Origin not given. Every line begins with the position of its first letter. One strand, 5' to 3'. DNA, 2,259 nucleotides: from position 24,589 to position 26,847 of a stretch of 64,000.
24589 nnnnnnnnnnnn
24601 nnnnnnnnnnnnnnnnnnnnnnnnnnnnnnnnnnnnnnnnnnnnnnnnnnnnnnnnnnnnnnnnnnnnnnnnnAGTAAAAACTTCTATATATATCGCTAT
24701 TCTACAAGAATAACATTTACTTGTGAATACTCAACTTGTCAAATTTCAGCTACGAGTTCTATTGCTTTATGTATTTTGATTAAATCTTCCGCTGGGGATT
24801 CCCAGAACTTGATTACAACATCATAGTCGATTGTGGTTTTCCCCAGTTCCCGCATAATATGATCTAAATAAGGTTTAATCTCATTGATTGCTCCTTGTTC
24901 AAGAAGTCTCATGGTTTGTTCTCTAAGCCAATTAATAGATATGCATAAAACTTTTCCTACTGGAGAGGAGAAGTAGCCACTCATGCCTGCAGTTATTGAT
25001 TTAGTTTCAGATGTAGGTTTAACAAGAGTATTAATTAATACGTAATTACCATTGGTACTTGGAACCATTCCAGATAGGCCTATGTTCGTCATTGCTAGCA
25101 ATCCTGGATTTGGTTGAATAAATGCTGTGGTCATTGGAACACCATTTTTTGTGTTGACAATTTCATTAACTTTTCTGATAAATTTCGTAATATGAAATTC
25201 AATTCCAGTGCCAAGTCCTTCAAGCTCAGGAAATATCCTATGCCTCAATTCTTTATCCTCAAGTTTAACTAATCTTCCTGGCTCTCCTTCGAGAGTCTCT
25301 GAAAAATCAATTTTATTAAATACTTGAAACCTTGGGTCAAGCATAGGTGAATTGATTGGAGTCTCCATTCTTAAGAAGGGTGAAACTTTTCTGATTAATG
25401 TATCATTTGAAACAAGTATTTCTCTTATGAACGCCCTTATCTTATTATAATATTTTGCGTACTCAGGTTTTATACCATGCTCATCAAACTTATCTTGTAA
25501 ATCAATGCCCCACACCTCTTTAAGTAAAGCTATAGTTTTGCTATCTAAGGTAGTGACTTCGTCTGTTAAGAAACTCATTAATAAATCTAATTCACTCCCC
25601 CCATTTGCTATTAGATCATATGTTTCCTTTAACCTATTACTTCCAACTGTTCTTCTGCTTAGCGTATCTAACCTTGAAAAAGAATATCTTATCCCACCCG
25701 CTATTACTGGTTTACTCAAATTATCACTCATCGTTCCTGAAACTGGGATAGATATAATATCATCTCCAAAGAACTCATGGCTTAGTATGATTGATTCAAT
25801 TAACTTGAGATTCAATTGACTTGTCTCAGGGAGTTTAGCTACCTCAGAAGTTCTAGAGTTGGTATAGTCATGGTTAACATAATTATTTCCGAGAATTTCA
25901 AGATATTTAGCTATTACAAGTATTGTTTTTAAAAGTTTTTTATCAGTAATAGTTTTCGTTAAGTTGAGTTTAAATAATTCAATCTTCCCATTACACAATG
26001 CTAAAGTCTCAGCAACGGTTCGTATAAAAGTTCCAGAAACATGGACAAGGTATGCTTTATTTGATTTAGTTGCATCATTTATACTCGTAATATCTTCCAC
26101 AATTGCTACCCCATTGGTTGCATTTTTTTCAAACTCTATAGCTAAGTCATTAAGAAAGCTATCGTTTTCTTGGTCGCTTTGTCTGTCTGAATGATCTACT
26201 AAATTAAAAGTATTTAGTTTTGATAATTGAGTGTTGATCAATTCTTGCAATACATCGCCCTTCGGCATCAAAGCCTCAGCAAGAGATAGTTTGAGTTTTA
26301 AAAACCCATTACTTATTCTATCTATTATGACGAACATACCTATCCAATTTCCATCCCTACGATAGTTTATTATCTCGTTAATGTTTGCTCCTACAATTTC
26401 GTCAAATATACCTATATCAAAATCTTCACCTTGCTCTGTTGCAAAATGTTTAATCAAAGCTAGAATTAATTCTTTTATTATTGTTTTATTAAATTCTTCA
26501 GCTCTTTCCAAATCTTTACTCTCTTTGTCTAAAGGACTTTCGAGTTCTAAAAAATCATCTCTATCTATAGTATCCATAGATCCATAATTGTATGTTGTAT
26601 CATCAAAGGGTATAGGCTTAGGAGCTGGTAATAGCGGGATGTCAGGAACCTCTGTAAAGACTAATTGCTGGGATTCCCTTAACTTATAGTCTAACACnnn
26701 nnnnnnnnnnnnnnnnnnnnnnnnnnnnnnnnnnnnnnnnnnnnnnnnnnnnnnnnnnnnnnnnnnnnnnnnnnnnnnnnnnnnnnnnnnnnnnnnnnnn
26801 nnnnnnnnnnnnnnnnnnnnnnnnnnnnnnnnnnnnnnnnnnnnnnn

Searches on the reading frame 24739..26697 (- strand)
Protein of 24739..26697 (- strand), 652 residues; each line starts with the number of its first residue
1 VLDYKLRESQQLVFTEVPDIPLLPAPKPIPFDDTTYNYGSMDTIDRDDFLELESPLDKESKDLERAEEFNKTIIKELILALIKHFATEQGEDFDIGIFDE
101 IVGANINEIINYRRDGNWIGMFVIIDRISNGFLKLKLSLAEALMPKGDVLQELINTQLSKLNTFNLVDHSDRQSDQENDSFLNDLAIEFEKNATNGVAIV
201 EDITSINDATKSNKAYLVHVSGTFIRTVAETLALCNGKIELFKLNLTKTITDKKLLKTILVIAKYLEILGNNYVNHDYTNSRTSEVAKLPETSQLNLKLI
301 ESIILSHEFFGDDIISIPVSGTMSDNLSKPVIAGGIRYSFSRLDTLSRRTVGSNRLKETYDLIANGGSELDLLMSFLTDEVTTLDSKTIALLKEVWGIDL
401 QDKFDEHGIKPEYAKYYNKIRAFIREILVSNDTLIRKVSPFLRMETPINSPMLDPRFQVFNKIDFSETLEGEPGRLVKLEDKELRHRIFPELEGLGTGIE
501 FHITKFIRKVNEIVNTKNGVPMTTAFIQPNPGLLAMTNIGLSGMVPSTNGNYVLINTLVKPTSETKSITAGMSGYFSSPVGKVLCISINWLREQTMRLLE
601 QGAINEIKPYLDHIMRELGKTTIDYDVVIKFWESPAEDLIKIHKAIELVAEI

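Call 4: search_protein_families(library=pfam, proteins=[window:24739-26697:-], max_evalue=1)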
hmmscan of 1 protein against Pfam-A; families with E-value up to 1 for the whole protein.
window:24739-26697:- (652 aa): 1 family
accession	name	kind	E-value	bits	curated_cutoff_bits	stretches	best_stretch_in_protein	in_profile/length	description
PF16162.10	KwaB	-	0.012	16.1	26.3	1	185-265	7-86/186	Kiwa protein KwaB-like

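Call 5: search_protein_families(library=ncbifam, proteins=[window:24739-26697:-], max_evalue=1)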
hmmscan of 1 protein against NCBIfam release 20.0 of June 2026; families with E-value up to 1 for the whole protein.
window:24739-26697:- (652 aa): 0 families

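Call 6: search_protein_families(library=padloc, proteins=[window:24739-26697:-], max_evalue=1)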
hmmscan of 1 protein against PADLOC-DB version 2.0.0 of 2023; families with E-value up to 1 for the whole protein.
window:24739-26697:- (652 aa): 0 families

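Call 7: search_protein_families(library=phrogs, proteins=[window:24739-26697:-], max_evalue=1)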
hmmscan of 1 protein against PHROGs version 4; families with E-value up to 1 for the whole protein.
window:24739-26697:- (652 aa): 0 families

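Call 8: find_homologous_proteins(query=window:24739-26697:-, max_evalue=0.001)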
Query window:24739-26697:- (652 aa): 2 proteins with E <= 0.001 among 8000 candidates.
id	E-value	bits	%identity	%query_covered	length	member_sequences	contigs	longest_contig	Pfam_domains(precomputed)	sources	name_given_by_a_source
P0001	0.0e+0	1441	100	100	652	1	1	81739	-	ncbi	-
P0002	2.2e-115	405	39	88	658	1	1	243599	-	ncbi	-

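Call 9: search_solved_structures(query=window:24739-26697:-, max_evalue=10)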
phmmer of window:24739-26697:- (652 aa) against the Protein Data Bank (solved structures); distinct sequences matched with E-value up to 10: 1.
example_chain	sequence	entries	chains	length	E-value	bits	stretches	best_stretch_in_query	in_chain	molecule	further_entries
8idb_C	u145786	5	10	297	1.1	11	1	463-518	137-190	Cell division protein FtsX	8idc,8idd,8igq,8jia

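Call 11: find_encoding_contigs(protein=P0002, flank=10000)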
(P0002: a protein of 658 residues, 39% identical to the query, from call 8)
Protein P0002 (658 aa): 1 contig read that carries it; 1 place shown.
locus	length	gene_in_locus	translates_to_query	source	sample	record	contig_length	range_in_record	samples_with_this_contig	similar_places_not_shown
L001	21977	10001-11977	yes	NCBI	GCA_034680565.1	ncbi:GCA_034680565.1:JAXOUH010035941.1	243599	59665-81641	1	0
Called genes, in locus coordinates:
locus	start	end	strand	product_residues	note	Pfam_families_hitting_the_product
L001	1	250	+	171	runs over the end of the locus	PF00072:Response_reg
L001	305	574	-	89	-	-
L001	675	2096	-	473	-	-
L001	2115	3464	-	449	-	PF01551:Peptidase_M23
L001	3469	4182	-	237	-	-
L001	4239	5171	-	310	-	-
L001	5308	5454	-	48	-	-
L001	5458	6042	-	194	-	PF01928:CYTH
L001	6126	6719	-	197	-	PF01712:dNK (weak), PF02223:Thymidylate_kin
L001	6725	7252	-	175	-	-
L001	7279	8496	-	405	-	PF04055:Radical_SAM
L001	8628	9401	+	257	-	PF12844:HTH_19 (weak), PF13560:HTH_31, PF01381:HTH_3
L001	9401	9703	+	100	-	-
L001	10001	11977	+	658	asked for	-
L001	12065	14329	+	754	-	PF00512:HisKA, PF02518:HATPase_c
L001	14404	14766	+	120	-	PF09685:MamF_MmsF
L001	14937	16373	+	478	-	PF00932:LTD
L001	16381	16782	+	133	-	PF04480:DUF559, PF18741:MTES_1575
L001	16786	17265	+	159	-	PF01863:YgjP-like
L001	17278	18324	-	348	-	-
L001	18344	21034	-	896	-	-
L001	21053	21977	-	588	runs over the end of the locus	-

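Call 12: find_encoding_contigs(protein=P0001, flank=10000)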
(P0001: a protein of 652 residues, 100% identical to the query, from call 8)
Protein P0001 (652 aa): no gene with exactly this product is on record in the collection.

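Call 20: search_protein_representatives(alignment_id=A1)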
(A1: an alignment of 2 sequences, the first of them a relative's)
Query: 2 sequences, 676 profile positions. Proteins with E-value up to 0.001 (for the whole library): 7; up to 1e-10: 6; up to 1e-30: 4. The best 7 are listed.
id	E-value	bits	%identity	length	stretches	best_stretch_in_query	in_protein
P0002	0.0e+00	1271.5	-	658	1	1-674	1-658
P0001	0.0e+00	1257.2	-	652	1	15-676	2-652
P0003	4.8e-131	454.6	-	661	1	62-668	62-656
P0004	6.0e-96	338.6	-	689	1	84-671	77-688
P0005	1.0e-25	106.5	-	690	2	124-340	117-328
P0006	5.6e-14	67.7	-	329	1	73-265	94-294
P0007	5.6e-10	54.5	-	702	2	228-408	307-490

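Call 22: search_protein_families(library=pfam, proteins=[P0002, P0003, P0004, P0005, P0006, P0007], max_evalue=0.1)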
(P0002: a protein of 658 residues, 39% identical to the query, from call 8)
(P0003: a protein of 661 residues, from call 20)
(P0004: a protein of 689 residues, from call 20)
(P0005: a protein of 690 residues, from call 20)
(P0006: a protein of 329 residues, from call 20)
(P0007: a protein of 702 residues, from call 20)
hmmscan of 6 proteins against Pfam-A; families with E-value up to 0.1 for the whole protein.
P0002 (658 aa): 0 families

P0003 (661 aa): 0 families

P0004 (689 aa): 1 family
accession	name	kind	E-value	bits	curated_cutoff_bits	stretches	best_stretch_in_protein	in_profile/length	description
PF10849.13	DUF2654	-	0.089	13.5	25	0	448-476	4-32/70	Protein of unknown function (DUF2654)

P0005 (690 aa): 0 families

P0006 (329 aa): 0 families

P0007 (702 aa): 0 families

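Call 24: predict_structure(alignment_id=A1)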
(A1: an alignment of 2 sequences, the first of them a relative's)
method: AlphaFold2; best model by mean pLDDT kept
length: 652 residues; sequences in the alignment: 2
mean_pLDDT: 45.6   pTM: 0.46
mean pLDDT of the five models: 45.6, 44.6, 43.7, 40.1, 40.0
residues with pLDDT >= 90: 0; 70-90: 116; 50-70: 130; < 50: 406
segments of 3 or more residues with pLDDT < 50: 1-61, 173-180, 205-211, 279-283, 322-328, 332-385, 387-389, 391-398, 406-409, 411-652
pLDDT, mean of each block of 10 residues (from residue 1): 25 24 25 30 29 35 53 72 66 61 69 71 70 75 75 84 76 45 55 61 50 61 80 75 82 83 74 53 59 76 65 58 48 37 24 23 27 38 46 46 51 42 33 29 24 23 21 23 30 30 36 33 24 21 24 23 22 24 30 41 42 39 41 34 25 23
secondary structure, 60 per line:
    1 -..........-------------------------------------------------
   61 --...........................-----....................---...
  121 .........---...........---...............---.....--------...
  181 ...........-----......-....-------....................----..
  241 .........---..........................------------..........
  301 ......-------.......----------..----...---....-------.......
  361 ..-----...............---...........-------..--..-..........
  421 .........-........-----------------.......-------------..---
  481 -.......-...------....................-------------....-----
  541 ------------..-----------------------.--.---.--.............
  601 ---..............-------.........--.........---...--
elements in order (helices of 4 or more, strands of 3 or more residues): H2-11 H63-89 H95-114 H118-129 H133-143 H147-161 E165-169 H178-191 E197-202 H204-207 E215-221 H222-234 H239-249 H253-278 H291-306 E314-320 E337-339 H343-346 H354-362 H368-382 H386-396 H411-429 H431-438 H456-462 H482-488 H499-518 H532-535 H588-600 H604-617 H625-633 H636-644

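Call 25: find_homologous_proteins(query=A2, max_evalue=0.001)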
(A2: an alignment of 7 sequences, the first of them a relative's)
Query A2 (7 sequences) (652 aa, profile of the alignment): 2 proteins with E <= 0.001 among 8000 candidates.
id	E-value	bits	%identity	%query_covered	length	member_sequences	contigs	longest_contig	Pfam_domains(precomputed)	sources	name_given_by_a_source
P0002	5.6e-255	866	39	88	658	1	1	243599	-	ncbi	-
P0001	1.0e-248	845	100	100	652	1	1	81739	-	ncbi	-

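Call 29: find_related_loci(query=A3, collection=genome_contigs, flank=10000)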
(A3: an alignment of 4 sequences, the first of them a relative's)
Query A3 (652 aa) in genome_contigs; peptide patterns used: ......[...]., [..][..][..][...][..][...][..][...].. (x = any residue, [..] = any of these).
40 stretches matched a pattern; 2 encode a relative of the query (tblastn E <= 1e-3); 2 distinct loci.
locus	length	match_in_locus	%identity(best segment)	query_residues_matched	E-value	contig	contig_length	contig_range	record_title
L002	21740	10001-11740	36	60-639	4e-95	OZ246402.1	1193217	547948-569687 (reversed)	MAG: uncultured Candidatus Saccharibacteria bacterium isolate SRP286056_co1_47 genome assembly, chromosome: 1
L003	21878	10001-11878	29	54-647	2e-65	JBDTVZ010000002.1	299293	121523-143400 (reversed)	MAG: Candidatus Dojkabacteria bacterium isolate cluster3_bin.8 NODE_17_length_299293_cov_11.517778, whole genome shotgun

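Call 31: find_related_loci(query=A3, collection=metagenome_contigs, flank=10000)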
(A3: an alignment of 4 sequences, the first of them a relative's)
Query A3 (652 aa) in metagenome_contigs; peptide patterns used: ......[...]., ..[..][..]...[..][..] (x = any residue, [..] = any of these).
85 stretches matched a pattern, but none encodes a relative of the query by tblastn (E <= 1e-3).

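Call 35: search_protein_families(library=pfam, proteins=[L001:9401-9703:+], max_evalue=0.01)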
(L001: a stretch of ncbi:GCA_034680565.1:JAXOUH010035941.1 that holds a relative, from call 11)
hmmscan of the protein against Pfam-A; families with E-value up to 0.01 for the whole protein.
L001:9401-9703:+ (100 aa): 0 families

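Call 38: predict_structure(alignment_id=A2)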
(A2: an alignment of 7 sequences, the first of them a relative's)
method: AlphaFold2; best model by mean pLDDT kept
length: 652 residues; sequences in the alignment: 7
mean_pLDDT: 72.6   pTM: 0.73
mean pLDDT of the five models: 72.6, 71.8, 71.1, 67.2, 65.3
residues with pLDDT >= 90: 136; 70-90: 279; 50-70: 125; < 50: 112
segments of 3 or more residues with pLDDT < 50: 1-61, 368-370, 403-407, 409-415, 427-431, 433-450, 563-567
pLDDT, mean of each block of 10 residues (from residue 1): 33 31 27 27 32 38 64 83 79 75 85 87 88 87 85 91 86 64 90 92 86 90 95 92 89 91 94 84 88 92 90 91 71 89 70 63 53 51 58 53 49 49 50 47 45 74 76 79 86 79 89 81 74 56 68 76 51 64 84 91 87 91 91 83 71 41
secondary structure, 60 per line:
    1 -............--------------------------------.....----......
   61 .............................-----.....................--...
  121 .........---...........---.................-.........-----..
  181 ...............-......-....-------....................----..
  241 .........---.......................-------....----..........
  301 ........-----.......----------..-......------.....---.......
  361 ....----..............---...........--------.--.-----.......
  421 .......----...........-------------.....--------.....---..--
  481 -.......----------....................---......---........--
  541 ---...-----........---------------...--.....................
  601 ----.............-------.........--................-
elements in order: H2-13 H46-50 H55-89 H95-115 H118-129 H133-143 H147-163 E165-173 H179-195 E197-202 H204-207 E215-221 H222-234 H239-249 H253-275 H283-286 H291-308 E314-320 E334-339 H346-350 H354-364 H369-382 H386-396 H414-427 H432-442 H456-460 E469-473 H482-488 H499-518 E522-527 H531-538 E544-546 E552-559 E580-587 H588-600 H605-617 H625-633 H636-651

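Call 42: fold_search(model_id=the predicted structure, library=pdb)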
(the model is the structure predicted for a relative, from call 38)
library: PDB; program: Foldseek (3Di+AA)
matches with E <= 10: 178; with E <= 0.001: 0
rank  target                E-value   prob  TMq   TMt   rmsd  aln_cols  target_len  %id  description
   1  7kyq                  2.8e-01  0.21  0.12  0.25  18.4       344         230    9  Crystal structure of human BCCIP beta (Native1) (released 2021-06-09)
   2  7kys_C                4.6e-01  0.14  0.11  0.23  18.0       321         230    8  Crystal structure of human BCCIP beta (Native2) (released 2021-06-09)
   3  9hlx_A                4.6e-01  0.06  0.10  0.07  32.8       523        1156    9  Structure of Ba1Cas12a3 binary complex (released 2025-12-17)
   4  9n73_LX               5.0e-01  0.25  0.16  0.13  16.4       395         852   10  SSU processome maturation and disassembly, State G (released 2025-10-29)
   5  9fpz_2                6.3e-01  0.41  0.10  0.31  10.4       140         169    8  Human NatA-MAP2 80S ribosome complex (released 2024-07-03)
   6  5nnr_B                7.2e-01  0.16  0.10  0.28  19.1       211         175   10  Structure of Naa15/Naa10 bound to HypK-THB (released 2017-06-14)
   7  5iuk_B                7.2e-01  0.12  0.06  0.16  22.2       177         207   15  Crystal structure of the DesK-DesR complex in the phosphotransfer state with high Mg2+ (150 mM) (released 2016-12-21)
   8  9aym_A                7.9e-01  0.09  0.16  0.13  23.2       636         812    8  Cryo-EM Structure of E.coli produced recombinant N-acetyltransferase 10 (NAT10) in complex with cytidine-acetone-CoA b (released 2024-09-11)
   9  5nnp_F                1.1e+00  0.28  0.10  0.29  10.2       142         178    8  Structure of Naa15/Naa10 bound to HypK-THB (released 2017-06-14)
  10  9qqb_XB               1.2e+00  0.25  0.11  0.32   9.5       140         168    9  Quaternary complex of a translating ribosome, NAC, NMT1, and NatA (released 2025-07-16)
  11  9b0i_A                1.2e+00  0.07  0.16  0.13  23.5       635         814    8  Cryo-EM Structure of Sf9 produced recombinant N-acetyltransferase 10 (NAT10) in complex with cytidine-amide-CoA bisubs (released 2024-09-11)
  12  9f1b_DC               1.3e+00  0.21  0.11  0.31   9.3       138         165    9  Mammalian ternary complex of a translating 80S ribosome, NAC and NatA/E (released 2024-08-21)
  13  6h7g_B                1.3e+00  0.04  0.07  0.11  16.5       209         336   11  Crystal structure of redox-sensitive phosphoribulokinase (PRK) from the green algae Chlamydomonas reinhardtii (released 2019-04-10)
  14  8wme_A                1.4e+00  0.08  0.10  0.25  19.1       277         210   10  Crystal Structure of Drosophila melanogaster D46A Dopamine N-Acetyltransferase (released 2024-10-02)
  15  1qe0_A                1.4e+00  0.08  0.11  0.16  15.6       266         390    9  CRYSTAL STRUCTURE OF APO S. AUREUS HISTIDYL-TRNA SYNTHETASE (released 2000-07-12)
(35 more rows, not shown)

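Call 46: fold_search(model_id=the predicted structure, library=viral)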
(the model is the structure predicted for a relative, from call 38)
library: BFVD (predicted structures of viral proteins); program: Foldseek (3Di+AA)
matches with E <= 10: 112; with E <= 0.001: 0
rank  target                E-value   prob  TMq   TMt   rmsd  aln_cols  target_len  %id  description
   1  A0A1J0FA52            1.2e-01  0.44  0.10  0.29  17.8       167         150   12  (no name in the UniProt tables at hand)
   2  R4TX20                5.8e-01  0.06  0.06  0.09  27.2       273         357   10  (no name in the UniProt tables at hand)
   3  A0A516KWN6            7.9e-01  0.10  0.10  0.22  19.8       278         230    8  (no name in the UniProt tables at hand)
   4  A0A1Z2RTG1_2          1.0e+00  0.14  0.09  0.05  13.8       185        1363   17  (no name in the UniProt tables at hand)
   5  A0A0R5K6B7            1.0e+00  0.05  0.11  0.10  21.4       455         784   13  DNA adenine methylase [Qinghai Lake virophage]
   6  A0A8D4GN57            1.2e+00  0.07  0.09  0.19  20.3       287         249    9  (no name in the UniProt tables at hand)
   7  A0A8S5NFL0            1.3e+00  0.04  0.07  0.10  22.2       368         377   11  Minor tail protein [Myoviridae sp. ct0wg9]
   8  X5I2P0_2              1.3e+00  0.04  0.09  0.07  31.2       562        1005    9  Structural protein [Pseudomonas phage KPP25]
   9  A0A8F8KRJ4            1.4e+00  0.04  0.11  0.10  19.6       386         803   10  Ubiquitin-like domain-containing protein [Clandestinovirus]
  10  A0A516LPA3            1.6e+00  0.14  0.08  0.22   9.1       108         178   12  (no name in the UniProt tables at hand)
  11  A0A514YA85            1.6e+00  0.03  0.09  0.13  18.0       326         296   13  VP6 [Longchuan virus]
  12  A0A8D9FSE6            1.6e+00  0.28  0.10  0.36   7.9       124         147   12  Uncharacterized protein [uncultured marine phage]
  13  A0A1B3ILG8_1          2.0e+00  0.01  0.08  0.06  30.4       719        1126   10  RNA-directed RNA polymerase L [Mothra virus]
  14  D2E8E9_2              2.0e+00  0.07  0.07  0.06  13.9       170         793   13  (no name in the UniProt tables at hand)
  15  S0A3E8                2.0e+00  0.01  0.07  0.07  39.2       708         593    9  Structural protein [Cellulophaga phage phi14:2]
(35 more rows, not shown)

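Call 47: search_solved_structures(query=A2, max_evalue=10, show_alignments=2)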
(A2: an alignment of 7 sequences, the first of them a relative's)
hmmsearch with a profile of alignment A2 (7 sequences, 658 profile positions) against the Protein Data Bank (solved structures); distinct sequences matched with E-value up to 10: 0.

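Call 48: find_encoding_contigs(protein=P0005, flank=10000)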
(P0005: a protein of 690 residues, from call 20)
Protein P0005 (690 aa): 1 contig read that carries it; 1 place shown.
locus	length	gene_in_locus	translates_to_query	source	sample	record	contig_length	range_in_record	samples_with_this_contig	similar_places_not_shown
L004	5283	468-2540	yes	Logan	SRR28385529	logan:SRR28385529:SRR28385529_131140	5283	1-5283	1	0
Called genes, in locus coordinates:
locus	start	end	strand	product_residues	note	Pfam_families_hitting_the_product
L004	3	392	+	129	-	?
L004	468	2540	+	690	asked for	-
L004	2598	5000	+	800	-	PF00512:HisKA, PF02518:HATPase_c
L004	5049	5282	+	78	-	?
